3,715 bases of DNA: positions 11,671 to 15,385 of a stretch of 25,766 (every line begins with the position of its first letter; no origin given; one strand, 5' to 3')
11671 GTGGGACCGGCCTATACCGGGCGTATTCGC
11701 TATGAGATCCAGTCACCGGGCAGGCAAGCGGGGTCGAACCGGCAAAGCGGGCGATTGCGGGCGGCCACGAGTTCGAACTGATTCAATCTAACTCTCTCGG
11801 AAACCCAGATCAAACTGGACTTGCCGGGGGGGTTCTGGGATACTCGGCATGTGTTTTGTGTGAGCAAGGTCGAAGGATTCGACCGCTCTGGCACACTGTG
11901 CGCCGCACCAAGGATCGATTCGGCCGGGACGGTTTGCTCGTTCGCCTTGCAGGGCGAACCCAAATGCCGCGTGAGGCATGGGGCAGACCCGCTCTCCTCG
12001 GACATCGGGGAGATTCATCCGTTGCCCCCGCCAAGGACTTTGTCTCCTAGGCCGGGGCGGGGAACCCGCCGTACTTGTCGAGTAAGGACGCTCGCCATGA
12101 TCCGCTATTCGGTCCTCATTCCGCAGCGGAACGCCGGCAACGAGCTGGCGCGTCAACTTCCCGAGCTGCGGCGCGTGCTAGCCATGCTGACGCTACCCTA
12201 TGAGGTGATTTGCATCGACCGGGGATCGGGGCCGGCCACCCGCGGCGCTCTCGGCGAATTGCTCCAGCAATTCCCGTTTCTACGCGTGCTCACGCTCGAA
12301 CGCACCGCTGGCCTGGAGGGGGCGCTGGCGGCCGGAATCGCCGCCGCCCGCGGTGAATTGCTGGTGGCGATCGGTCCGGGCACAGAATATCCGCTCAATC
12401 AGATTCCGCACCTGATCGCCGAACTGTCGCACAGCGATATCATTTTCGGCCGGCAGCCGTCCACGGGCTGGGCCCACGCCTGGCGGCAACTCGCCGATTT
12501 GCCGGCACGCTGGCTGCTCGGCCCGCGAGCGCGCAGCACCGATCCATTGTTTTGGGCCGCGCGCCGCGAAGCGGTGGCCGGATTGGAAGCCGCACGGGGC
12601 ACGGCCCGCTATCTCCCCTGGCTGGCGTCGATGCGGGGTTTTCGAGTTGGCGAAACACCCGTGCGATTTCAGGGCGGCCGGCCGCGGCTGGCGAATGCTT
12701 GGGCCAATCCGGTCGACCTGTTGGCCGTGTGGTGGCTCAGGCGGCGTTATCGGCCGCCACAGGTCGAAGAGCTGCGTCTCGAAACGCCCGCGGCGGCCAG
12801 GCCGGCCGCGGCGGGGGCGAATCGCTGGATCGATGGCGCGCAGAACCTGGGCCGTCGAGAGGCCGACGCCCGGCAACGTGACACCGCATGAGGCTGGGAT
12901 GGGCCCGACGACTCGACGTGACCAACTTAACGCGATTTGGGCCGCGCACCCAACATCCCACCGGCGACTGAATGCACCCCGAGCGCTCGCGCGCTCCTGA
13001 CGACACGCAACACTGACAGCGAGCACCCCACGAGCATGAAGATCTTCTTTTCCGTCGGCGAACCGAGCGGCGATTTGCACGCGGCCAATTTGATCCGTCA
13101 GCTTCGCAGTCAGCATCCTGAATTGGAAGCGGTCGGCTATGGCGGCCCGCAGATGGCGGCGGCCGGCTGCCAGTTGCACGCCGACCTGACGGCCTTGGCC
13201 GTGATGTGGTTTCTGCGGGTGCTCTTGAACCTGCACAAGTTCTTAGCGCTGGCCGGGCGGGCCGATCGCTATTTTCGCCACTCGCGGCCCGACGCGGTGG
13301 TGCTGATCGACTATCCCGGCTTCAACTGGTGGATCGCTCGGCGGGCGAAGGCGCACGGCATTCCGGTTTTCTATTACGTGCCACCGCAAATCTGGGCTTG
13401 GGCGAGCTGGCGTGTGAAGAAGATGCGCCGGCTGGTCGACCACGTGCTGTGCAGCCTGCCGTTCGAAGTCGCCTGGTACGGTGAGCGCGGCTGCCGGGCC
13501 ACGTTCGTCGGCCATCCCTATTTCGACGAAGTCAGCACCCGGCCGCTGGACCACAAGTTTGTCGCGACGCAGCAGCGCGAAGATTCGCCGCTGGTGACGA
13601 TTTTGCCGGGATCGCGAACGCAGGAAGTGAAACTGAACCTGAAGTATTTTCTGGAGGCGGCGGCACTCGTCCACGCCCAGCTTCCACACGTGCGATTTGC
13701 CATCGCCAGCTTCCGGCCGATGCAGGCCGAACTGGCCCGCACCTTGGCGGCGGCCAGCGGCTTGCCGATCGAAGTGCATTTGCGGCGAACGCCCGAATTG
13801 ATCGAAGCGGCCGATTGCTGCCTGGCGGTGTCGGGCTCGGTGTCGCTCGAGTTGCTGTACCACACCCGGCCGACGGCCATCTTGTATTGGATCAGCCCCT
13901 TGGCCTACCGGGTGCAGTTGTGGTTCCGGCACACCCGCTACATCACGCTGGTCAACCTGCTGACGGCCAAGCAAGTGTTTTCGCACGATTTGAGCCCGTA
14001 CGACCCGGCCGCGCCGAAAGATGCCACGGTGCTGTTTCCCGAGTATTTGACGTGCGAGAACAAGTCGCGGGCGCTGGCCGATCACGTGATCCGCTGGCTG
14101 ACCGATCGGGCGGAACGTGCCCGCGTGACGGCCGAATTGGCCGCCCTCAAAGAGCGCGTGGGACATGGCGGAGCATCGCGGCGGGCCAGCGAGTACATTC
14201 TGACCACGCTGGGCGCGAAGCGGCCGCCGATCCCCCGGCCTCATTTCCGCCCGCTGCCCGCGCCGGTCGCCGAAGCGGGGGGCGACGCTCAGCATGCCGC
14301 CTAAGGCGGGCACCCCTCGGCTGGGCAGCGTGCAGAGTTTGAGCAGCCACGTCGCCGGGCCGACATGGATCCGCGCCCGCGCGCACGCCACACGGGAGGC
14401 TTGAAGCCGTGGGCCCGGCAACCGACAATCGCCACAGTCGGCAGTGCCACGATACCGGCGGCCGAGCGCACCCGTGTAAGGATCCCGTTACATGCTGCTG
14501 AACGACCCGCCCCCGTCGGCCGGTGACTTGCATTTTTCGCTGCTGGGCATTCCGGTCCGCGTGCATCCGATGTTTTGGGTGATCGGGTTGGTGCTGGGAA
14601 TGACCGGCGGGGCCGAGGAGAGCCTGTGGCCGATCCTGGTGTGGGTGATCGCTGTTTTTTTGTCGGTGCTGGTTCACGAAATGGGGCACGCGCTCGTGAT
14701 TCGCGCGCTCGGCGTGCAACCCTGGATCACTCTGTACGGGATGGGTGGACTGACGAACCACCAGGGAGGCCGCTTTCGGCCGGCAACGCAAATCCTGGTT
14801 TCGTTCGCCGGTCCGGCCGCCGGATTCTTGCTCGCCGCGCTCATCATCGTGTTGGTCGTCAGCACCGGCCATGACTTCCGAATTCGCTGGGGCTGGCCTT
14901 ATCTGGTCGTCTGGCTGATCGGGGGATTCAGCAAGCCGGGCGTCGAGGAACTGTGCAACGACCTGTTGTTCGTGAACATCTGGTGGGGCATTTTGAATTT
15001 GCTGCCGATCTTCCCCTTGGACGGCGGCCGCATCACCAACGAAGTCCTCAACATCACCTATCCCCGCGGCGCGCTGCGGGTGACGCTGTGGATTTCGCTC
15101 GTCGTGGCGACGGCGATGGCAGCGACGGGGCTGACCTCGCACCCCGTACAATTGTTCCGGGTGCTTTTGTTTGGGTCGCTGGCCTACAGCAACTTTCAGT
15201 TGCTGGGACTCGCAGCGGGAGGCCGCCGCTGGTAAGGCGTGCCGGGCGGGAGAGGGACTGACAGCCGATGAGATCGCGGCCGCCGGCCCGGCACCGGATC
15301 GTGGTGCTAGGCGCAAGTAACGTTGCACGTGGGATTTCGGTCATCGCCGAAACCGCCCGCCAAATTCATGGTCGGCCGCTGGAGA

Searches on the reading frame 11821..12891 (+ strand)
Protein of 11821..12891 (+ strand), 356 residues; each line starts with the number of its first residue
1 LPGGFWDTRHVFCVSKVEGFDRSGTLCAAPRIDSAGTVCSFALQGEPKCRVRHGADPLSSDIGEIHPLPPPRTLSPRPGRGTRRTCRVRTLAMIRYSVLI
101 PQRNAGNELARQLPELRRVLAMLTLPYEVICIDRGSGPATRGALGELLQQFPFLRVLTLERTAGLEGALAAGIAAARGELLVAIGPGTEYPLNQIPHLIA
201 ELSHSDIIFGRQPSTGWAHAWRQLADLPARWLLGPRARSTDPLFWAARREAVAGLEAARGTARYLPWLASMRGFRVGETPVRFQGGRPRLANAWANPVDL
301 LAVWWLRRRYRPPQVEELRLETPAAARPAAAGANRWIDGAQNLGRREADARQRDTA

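Call 18: search_protein_families(library=pfam, proteins=[window:11821-12891:+], max_evalue=0.001)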
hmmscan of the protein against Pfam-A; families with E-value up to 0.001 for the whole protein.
window:11821-12891:+ (356 aa): 1 family
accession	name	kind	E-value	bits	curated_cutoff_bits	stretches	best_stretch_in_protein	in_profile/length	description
PF00535.33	Glycos_transf_2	-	1.9e-11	44.6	23.3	1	97-230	1-132/168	Glycosyl transferase family 2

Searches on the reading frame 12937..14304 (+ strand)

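Call 18: search_protein_families(library=pfam, proteins=[window:12937-14304:+], max_evalue=0.001)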
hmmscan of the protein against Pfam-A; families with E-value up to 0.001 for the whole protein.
window:12937-14304:+ (455 aa): 1 family
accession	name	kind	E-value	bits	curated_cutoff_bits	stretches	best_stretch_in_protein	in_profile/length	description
PF02684.21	LpxB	-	1.2e-69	235.4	22.6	1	36-349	1-319/374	Lipid-A-disaccharide synthetase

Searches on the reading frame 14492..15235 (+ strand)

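Call 18: search_protein_families(library=pfam, proteins=[window:14492-15235:+], max_evalue=0.001)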
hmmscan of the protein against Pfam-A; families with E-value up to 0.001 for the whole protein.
window:14492-15235:+ (247 aa): 2 families
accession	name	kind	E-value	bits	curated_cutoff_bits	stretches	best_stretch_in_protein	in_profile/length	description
PF02163.28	Peptidase_M50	-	8.5e-15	55.1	27.2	1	52-189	3-198/221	Peptidase family M50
PF13398.12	Peptidase_M50B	-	5.5e-07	29.9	26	1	45-127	11-94/201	Peptidase M50B-like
